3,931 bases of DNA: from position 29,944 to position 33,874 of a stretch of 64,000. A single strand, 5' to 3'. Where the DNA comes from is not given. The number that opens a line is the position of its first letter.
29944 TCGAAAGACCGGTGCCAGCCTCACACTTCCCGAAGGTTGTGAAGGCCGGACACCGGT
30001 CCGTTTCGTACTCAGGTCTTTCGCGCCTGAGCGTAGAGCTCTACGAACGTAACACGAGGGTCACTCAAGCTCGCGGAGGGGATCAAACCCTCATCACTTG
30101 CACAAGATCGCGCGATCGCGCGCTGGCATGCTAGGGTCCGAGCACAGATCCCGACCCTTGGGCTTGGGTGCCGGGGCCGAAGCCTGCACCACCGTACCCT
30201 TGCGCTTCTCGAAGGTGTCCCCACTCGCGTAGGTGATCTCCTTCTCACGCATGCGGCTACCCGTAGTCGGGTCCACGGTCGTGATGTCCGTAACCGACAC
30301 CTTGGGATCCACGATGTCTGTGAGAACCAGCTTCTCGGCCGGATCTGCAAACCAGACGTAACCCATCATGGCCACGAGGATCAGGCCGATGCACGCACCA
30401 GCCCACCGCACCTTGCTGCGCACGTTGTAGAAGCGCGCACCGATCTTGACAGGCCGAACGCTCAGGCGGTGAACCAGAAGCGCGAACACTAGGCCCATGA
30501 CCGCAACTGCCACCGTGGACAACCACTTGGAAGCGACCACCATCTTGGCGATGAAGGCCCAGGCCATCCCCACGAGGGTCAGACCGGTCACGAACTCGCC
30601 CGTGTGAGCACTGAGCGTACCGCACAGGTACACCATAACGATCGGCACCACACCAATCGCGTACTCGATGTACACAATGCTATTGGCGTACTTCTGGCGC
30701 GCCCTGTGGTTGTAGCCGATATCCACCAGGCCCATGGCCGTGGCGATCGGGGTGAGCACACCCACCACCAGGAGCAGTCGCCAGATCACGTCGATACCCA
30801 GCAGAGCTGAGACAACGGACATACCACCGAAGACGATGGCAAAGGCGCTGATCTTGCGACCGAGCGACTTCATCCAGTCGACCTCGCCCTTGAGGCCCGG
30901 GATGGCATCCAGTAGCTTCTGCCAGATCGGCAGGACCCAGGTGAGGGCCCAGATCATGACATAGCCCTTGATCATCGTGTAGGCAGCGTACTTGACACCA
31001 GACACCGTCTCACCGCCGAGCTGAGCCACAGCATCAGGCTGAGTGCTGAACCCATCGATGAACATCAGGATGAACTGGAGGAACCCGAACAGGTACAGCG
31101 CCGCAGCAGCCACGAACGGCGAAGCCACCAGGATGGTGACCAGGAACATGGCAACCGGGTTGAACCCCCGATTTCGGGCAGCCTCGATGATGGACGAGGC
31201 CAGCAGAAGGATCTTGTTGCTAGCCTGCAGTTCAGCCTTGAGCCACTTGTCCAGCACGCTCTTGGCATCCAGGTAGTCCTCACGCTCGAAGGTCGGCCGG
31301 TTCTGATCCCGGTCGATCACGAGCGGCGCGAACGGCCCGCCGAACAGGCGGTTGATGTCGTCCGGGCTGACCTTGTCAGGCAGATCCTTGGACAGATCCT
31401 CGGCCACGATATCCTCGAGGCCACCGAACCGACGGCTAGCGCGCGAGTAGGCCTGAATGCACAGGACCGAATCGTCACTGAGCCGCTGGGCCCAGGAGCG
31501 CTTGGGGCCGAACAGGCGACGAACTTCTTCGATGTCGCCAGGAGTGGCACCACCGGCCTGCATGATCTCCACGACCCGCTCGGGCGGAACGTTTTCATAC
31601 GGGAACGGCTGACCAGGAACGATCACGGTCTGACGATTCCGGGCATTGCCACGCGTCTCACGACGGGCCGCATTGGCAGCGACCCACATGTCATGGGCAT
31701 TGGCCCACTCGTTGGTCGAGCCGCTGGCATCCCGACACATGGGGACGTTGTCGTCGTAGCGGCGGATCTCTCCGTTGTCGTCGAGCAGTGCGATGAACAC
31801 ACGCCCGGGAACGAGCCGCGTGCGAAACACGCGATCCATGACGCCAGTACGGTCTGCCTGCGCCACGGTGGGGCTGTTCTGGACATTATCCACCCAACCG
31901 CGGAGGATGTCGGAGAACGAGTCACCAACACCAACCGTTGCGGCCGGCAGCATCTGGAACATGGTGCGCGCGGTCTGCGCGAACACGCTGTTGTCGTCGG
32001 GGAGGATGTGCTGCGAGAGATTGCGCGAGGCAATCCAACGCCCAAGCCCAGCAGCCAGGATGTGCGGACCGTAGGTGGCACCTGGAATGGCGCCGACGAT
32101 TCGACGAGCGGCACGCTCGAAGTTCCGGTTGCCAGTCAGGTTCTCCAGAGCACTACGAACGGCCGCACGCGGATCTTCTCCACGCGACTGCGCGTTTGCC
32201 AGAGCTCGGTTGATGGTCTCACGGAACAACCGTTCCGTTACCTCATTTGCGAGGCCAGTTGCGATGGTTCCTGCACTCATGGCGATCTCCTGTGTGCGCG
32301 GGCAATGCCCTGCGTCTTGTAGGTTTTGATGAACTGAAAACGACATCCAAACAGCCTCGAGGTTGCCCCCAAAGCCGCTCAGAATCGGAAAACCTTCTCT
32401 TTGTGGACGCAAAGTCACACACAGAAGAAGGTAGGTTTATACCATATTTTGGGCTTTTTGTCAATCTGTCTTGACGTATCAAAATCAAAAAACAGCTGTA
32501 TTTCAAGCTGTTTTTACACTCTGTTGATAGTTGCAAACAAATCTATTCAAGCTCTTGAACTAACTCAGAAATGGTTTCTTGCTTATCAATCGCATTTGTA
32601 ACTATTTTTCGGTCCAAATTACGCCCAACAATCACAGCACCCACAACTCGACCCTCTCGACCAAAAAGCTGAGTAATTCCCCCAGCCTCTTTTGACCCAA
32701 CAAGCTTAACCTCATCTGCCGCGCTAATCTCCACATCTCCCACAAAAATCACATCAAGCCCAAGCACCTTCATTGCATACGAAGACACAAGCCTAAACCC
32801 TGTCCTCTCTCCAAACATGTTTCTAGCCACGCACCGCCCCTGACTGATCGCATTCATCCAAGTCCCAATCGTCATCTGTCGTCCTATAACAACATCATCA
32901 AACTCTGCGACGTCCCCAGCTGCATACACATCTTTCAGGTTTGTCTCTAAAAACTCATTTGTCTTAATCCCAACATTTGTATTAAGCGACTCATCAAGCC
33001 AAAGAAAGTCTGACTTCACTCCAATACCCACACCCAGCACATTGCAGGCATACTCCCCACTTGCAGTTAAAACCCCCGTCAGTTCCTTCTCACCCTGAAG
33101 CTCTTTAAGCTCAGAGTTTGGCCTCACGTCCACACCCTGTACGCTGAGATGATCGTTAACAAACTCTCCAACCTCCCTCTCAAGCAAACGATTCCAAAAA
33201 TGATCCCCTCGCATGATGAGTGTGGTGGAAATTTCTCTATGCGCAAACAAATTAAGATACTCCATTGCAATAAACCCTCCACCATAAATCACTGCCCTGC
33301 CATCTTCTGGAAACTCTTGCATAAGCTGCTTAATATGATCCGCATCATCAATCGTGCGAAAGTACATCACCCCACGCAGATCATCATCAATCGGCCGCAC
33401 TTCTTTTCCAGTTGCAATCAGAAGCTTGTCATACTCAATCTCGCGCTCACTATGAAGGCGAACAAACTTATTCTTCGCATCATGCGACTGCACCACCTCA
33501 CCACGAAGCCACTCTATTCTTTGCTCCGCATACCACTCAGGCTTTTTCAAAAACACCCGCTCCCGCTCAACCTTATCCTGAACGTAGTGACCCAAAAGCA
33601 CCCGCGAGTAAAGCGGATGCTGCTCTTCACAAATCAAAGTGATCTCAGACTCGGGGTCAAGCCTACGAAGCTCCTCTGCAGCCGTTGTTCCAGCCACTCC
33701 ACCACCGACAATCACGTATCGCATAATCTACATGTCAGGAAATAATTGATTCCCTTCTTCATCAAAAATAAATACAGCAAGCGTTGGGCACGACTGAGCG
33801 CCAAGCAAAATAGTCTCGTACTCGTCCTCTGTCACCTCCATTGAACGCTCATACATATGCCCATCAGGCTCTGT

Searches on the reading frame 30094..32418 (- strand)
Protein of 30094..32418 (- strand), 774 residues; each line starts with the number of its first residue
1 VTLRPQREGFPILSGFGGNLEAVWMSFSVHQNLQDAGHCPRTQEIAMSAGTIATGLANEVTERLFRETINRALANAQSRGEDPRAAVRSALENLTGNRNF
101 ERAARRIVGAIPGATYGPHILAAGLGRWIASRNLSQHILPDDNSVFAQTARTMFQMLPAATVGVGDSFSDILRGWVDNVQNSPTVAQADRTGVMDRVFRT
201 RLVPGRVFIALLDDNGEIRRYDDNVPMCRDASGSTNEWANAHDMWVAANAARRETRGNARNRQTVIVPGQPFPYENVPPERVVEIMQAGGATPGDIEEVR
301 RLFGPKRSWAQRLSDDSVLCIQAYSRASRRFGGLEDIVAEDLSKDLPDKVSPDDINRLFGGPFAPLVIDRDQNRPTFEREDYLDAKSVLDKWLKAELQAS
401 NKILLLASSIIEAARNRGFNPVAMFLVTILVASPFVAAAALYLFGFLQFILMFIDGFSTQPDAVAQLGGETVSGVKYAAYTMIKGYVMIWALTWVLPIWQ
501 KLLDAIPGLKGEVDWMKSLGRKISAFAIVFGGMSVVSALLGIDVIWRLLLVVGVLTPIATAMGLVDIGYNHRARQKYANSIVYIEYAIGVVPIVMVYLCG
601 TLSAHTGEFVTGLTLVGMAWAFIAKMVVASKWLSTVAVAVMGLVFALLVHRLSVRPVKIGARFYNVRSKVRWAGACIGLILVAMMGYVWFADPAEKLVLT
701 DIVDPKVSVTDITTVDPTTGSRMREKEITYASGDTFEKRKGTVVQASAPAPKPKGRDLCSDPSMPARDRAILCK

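Call 8: search_protein_families(library=pfam, proteins=[window:30094-32418:-], max_evalue=0.001)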
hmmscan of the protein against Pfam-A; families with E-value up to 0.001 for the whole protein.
window:30094-32418:- (774 aa): 0 families

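Call 30: search_protein_families(library=pfam, proteins=[window:30094-32418:-], max_evalue=5)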
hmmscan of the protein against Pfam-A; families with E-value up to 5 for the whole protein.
window:30094-32418:- (774 aa): 0 families

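Call 85: search_protein_families(library=ncbifam, proteins=[window:30094-32418:-], max_evalue=0.01)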
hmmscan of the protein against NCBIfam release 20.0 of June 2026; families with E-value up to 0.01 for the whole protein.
window:30094-32418:- (774 aa): 0 families

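Call 103: search_protein_families(library=padloc, proteins=[window:30094-32418:-], max_evalue=0.01)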
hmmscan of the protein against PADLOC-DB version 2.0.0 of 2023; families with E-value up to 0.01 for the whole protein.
window:30094-32418:- (774 aa): 0 families

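Call 104: find_homologous_proteins(query=window:30094-32280:-, max_evalue=0.001)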
Query window:30094-32280:- (728 aa): 2 proteins with E <= 0.001 among 8000 candidates.
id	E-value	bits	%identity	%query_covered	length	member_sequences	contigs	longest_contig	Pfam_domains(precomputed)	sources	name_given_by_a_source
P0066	0.0e+0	1638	100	100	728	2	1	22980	-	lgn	-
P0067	1.8e-192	659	44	99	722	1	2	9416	-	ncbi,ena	-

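Call 107: search_solved_structures(query=A5, max_evalue=10)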
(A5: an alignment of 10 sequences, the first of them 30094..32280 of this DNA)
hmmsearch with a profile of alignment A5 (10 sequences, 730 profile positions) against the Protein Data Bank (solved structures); distinct sequences matched with E-value up to 10: 5.
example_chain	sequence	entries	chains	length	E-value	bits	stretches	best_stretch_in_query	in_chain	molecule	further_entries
4phz_K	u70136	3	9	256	0.54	11.5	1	528-649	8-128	Particulate methane monooxygenase subunit C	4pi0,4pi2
3rfr_C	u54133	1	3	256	0.71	11.1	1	527-649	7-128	PmoC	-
1b0n_A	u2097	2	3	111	1.8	9.8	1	236-317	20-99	PROTEIN (SINR PROTEIN) | HTH-TYPE TRANSCRIPTIONAL REGULATOR SINR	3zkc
6p25_A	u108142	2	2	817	2.3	9.5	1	573-642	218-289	Dolichyl-phosphate-mannose--protein mannosyltransferase 1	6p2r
6r6b_I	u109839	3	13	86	2.9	9.1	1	541-593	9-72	Surface presentation of antigens protein SpaQ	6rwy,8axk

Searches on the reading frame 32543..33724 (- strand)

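Call 8: search_protein_families(library=pfam, proteins=[window:32543-33724:-], max_evalue=0.001)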
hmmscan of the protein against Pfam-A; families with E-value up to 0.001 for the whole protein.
window:32543-33724:- (393 aa): 5 families
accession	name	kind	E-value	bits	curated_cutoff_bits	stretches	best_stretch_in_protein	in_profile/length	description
PF07992.20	Pyr_redox_2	-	8.7e-50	170.2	26.1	1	2-296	2-291/291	Pyridine nucleotide-disulphide oxidoreductase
PF00070.33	Pyr_redox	-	1.7e-17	64.1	22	1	143-220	1-79/82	Pyridine nucleotide-disulphide oxidoreductase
PF13454.12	NAD_binding_9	-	2.8e-06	27.8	21.8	0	36-107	87-154/155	FAD-NAD(P)-binding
PF18267.7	Rubredoxin_C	-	0.00031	21.1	25.9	1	318-382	5-69/70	Rubredoxin NAD+ reductase C-terminal domain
PF01266.30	DAO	-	0.00063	19.8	27.9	0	3-36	2-33/353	FAD dependent oxidoreductase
